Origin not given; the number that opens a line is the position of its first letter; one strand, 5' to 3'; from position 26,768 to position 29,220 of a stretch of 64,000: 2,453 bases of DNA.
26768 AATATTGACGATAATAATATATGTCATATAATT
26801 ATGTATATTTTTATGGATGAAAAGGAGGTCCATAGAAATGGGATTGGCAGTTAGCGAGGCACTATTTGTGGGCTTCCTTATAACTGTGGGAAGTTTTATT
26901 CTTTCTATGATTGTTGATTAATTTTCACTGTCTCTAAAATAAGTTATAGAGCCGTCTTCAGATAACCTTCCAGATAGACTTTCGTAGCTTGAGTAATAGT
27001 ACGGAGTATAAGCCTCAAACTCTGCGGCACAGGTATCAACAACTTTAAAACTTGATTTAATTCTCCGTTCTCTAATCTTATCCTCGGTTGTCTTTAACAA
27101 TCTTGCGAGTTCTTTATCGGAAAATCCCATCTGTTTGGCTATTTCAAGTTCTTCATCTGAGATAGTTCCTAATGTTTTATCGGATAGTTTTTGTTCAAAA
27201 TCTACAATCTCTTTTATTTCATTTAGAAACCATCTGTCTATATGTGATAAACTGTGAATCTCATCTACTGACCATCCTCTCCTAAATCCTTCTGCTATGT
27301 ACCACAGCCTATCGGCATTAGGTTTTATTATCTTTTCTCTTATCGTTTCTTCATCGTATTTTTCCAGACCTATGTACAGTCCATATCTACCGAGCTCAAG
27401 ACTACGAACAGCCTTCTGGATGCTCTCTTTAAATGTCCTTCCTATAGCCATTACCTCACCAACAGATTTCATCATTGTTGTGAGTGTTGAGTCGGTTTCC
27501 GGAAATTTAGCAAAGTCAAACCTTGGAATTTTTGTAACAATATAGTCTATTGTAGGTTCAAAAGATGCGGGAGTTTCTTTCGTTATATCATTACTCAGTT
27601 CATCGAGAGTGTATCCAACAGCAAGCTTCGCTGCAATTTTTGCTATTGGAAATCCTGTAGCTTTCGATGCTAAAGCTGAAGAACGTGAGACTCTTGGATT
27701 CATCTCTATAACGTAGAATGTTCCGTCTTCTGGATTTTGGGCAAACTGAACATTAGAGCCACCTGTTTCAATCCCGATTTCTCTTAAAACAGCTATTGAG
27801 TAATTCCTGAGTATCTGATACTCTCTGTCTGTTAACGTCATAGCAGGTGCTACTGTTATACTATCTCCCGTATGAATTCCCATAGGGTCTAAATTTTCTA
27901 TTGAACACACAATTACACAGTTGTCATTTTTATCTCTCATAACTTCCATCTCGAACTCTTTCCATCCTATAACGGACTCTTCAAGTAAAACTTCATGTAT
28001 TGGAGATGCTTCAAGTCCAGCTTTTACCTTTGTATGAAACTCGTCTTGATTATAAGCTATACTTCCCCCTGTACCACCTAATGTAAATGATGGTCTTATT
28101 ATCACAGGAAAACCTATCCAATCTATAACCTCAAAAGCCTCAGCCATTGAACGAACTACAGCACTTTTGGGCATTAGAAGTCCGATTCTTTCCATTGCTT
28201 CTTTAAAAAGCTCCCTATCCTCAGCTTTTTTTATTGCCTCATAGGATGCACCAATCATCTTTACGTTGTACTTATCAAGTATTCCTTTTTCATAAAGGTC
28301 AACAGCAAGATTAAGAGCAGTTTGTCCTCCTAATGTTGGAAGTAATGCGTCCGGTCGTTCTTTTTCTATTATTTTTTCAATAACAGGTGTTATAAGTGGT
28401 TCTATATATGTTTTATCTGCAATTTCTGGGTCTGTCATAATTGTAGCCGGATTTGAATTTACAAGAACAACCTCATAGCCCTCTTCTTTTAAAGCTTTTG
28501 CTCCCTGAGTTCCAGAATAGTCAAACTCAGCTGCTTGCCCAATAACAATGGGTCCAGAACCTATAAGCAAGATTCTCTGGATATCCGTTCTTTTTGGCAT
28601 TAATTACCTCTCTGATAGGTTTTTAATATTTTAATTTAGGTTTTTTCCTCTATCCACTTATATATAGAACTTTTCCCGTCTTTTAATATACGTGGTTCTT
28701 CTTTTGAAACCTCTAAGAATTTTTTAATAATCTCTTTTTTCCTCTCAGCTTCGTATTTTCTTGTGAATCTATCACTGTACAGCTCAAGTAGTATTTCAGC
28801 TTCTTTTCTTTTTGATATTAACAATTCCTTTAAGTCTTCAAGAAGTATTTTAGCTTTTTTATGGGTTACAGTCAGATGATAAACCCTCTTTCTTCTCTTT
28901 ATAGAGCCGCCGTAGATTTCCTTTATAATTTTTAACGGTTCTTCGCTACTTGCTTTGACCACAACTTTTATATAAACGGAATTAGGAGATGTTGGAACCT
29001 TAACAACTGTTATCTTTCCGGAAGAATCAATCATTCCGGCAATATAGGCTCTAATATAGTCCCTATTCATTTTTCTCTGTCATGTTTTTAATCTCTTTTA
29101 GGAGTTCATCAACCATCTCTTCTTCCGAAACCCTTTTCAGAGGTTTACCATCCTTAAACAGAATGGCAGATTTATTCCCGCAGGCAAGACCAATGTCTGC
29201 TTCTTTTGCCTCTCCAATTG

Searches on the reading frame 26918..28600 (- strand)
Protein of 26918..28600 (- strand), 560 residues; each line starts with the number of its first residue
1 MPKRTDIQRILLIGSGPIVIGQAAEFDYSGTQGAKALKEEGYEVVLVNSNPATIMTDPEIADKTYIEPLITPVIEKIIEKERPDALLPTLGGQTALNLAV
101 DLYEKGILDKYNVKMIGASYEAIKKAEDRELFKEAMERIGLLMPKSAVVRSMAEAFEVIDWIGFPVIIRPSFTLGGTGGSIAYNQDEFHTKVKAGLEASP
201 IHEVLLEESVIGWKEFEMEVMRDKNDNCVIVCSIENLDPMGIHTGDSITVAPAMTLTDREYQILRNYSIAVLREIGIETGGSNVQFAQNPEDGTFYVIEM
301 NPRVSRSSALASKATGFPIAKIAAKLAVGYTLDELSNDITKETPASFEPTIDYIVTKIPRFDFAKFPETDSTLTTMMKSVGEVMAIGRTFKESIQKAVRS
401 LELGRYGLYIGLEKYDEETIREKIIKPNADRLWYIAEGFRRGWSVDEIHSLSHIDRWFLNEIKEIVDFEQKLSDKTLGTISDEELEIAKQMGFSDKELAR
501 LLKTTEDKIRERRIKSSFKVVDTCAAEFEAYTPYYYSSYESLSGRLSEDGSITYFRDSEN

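Call 15: search_protein_families(library=pfam, proteins=[window:26918-28600:-])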
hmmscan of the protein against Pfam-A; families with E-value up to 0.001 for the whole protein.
window:26918-28600:- (560 aa): 5 families
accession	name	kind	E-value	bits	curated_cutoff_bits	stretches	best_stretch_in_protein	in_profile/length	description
PF02786.22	CPSase_L_D2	-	5.6e-71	238.8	19.8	1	128-334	1-210/211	Carbamoyl-phosphate synthase L chain, ATP binding domain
PF25596.1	CPSase_L_D1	-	1.5e-47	160.7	27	1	7-125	2-118/118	Carbamoyl phosphate synthase preATP-grasp domain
PF02787.25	CPSase_L_D3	-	1.3e-29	102.5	26.6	1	422-501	1-79/80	Carbamoyl-phosphate synthetase large chain, oligomerisation domain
PF07478.18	Dala_Dala_lig_C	-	3.4e-05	23.9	24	1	155-302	28-174/204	D-ala D-ala ligase C-terminus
PF13535.11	ATP-grasp_4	-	0.00021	21.4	27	1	163-303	2-151/160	ATP-grasp domain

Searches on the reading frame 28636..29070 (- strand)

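Call 15: search_protein_families(library=pfam, proteins=[window:28636-29070:-])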
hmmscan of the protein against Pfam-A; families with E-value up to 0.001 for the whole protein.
window:28636-29070:- (144 aa): 1 family
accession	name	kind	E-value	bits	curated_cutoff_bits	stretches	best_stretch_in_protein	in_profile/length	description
PF00961.24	LAGLIDADG_1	-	0.00015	23.1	23.1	1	10-87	1-90/102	LAGLIDADG endonuclease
